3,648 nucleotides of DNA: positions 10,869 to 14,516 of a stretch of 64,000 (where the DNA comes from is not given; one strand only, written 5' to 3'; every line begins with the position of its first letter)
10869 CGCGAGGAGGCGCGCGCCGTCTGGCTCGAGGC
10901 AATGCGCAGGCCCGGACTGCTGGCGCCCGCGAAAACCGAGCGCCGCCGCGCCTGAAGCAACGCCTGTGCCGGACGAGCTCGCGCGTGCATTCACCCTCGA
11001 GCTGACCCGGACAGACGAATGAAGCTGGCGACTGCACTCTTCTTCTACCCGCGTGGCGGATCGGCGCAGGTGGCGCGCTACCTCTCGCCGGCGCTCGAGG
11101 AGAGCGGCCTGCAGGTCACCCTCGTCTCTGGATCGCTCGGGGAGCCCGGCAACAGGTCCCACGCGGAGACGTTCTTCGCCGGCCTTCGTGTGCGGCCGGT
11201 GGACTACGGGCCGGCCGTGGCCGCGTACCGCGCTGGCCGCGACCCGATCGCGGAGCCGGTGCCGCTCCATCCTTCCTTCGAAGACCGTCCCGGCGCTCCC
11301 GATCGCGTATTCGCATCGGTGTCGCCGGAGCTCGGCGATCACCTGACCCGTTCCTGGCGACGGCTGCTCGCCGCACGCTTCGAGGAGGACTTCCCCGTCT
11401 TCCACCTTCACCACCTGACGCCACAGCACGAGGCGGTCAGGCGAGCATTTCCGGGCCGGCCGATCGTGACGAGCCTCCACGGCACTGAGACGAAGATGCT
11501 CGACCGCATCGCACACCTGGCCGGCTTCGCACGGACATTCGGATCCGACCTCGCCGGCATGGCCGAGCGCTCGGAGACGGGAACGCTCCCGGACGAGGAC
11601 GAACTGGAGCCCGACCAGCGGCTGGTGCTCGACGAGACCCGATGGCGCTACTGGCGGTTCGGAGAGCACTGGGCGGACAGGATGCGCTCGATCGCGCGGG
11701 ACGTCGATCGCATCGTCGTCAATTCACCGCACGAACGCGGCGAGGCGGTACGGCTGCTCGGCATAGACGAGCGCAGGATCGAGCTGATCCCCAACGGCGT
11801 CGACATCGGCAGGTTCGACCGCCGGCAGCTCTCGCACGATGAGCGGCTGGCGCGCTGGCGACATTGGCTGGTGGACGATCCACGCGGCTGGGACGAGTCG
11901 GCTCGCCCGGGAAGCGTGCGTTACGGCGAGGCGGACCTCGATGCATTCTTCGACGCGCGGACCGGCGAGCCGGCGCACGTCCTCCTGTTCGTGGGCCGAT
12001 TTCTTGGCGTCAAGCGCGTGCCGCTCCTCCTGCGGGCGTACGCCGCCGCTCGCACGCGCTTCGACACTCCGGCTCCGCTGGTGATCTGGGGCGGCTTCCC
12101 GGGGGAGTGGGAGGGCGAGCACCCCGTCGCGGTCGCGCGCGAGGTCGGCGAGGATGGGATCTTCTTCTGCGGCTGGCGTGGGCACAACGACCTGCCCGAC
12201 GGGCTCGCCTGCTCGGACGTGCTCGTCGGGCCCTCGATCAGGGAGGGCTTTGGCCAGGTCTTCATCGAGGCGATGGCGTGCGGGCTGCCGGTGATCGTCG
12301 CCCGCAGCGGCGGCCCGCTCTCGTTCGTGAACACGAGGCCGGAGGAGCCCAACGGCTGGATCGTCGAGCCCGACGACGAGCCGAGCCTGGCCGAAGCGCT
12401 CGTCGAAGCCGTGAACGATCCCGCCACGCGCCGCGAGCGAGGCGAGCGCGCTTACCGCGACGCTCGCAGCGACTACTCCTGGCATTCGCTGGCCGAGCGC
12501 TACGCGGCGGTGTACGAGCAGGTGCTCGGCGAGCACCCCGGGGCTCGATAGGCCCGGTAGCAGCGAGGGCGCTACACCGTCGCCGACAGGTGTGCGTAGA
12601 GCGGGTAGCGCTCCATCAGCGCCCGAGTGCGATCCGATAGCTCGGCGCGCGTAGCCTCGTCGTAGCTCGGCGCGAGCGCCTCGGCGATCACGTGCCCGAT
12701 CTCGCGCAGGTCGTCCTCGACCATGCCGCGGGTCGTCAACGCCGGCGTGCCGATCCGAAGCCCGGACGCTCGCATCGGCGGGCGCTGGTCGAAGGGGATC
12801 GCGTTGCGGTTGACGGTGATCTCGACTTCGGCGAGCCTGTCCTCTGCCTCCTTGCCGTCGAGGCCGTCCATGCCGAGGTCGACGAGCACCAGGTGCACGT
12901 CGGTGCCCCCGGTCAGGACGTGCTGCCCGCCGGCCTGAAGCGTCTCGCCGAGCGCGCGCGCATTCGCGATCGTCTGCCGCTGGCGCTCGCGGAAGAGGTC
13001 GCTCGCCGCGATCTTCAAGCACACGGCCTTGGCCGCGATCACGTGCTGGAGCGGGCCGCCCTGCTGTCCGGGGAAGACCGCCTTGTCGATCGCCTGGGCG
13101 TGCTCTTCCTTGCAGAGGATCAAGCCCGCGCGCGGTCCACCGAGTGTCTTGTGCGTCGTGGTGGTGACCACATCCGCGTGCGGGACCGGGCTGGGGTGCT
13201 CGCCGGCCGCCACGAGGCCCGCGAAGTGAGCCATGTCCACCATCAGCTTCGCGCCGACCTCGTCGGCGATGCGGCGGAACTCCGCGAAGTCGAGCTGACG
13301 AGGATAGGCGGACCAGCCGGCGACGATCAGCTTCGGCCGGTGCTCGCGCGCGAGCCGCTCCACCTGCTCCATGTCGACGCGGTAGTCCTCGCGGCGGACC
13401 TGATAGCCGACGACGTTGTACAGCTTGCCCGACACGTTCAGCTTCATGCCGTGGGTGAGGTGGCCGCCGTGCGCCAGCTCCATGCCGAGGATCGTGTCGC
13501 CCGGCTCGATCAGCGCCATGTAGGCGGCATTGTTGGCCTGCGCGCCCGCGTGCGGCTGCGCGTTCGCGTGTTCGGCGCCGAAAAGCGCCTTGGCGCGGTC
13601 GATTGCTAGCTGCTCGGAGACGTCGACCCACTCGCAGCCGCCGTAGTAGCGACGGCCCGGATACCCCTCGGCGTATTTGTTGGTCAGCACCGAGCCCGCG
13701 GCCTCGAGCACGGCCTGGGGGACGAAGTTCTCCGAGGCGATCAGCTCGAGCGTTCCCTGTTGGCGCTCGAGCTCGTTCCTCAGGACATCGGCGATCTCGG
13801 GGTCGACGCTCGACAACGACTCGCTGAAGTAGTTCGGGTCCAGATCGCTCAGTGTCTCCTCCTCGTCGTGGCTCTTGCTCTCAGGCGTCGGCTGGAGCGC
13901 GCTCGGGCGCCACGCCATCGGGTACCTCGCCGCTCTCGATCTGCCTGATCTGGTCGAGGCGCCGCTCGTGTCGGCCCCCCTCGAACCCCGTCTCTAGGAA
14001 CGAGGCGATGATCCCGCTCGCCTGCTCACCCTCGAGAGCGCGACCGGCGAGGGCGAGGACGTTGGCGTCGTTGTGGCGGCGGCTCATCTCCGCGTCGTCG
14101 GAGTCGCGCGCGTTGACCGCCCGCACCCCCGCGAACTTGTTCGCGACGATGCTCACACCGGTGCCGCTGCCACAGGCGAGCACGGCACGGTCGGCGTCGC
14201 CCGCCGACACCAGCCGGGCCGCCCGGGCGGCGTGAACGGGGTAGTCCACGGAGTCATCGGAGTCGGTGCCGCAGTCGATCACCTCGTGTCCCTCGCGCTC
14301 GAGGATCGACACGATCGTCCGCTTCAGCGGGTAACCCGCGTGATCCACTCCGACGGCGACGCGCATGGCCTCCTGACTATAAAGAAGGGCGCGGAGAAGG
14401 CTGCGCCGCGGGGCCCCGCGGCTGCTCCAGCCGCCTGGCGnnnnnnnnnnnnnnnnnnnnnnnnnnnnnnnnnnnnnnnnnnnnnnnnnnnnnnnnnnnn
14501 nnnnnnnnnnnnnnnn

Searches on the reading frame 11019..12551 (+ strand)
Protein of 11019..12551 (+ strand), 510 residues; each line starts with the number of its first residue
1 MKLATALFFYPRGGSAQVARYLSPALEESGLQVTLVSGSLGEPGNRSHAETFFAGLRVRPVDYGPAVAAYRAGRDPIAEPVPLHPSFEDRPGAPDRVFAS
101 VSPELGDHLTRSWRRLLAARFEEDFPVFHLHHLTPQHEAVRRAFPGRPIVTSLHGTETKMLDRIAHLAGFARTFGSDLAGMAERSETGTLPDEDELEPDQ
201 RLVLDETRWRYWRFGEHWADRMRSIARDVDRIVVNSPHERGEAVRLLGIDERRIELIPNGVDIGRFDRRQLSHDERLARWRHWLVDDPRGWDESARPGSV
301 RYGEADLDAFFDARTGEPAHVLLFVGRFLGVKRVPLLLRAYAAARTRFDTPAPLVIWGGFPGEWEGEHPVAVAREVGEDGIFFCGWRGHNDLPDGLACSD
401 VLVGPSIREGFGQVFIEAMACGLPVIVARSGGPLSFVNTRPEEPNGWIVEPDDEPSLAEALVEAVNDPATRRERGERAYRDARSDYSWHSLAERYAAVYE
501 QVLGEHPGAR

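Call 54: search_protein_families(library=pfam, proteins=[window:11019-12551:+], max_evalue=0.00001)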
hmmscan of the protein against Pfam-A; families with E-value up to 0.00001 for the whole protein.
window:11019-12551:+ (510 aa): 5 families
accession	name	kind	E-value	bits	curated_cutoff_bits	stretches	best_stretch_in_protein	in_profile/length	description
PF00534.26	Glycos_transf_1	-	2.3e-26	92.8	26.4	1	317-480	13-171/172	Glycosyl transferases group 1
PF13692.12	Glyco_trans_1_4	-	8.7e-25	88.1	27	1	320-467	2-142/142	Glycosyl transferases group 1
PF13439.12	Glyco_transf_4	-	6.8e-17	62.4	28.5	1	13-264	2-169/170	Glycosyltransferase Family 4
PF20706.3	GT4-conflict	-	6.9e-13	48.8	26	1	320-493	198-383/385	Family 4 Glycosyltransferase in conflict systems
PF13579.12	Glyco_trans_4_4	-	2.7e-07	31.5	29.7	1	13-260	1-158/158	Glycosyl transferase 4-like domain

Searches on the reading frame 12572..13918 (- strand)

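Call 55: search_protein_families(library=pfam, proteins=[window:12572-13918:-], max_evalue=0.00001)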
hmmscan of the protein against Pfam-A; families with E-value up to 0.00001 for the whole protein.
window:12572-13918:- (448 aa): 2 families
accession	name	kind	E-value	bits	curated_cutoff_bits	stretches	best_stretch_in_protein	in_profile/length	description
PF00464.25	SHMT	-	4.3e-157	523.2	27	1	35-411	1-399/399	Serine hydroxymethyltransferase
PF01212.27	Beta_elim_lyase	-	5.4e-07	29.7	27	1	107-371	39-274/288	Beta-eliminating lyase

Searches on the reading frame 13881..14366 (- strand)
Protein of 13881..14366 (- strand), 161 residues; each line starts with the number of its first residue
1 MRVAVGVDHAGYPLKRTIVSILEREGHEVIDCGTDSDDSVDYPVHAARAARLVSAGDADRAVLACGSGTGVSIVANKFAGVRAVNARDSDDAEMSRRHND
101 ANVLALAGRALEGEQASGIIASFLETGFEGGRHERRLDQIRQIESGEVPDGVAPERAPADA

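Call 55: search_protein_families(library=pfam, proteins=[window:13881-14366:-], max_evalue=0.00001)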
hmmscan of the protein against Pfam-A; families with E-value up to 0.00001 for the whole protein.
window:13881-14366:- (161 aa): 1 family
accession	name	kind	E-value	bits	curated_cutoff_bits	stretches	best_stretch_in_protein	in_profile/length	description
PF02502.23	LacAB_rpiB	-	8.4e-50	168.8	24.7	1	3-140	1-138/138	Ribose/Galactose Isomerase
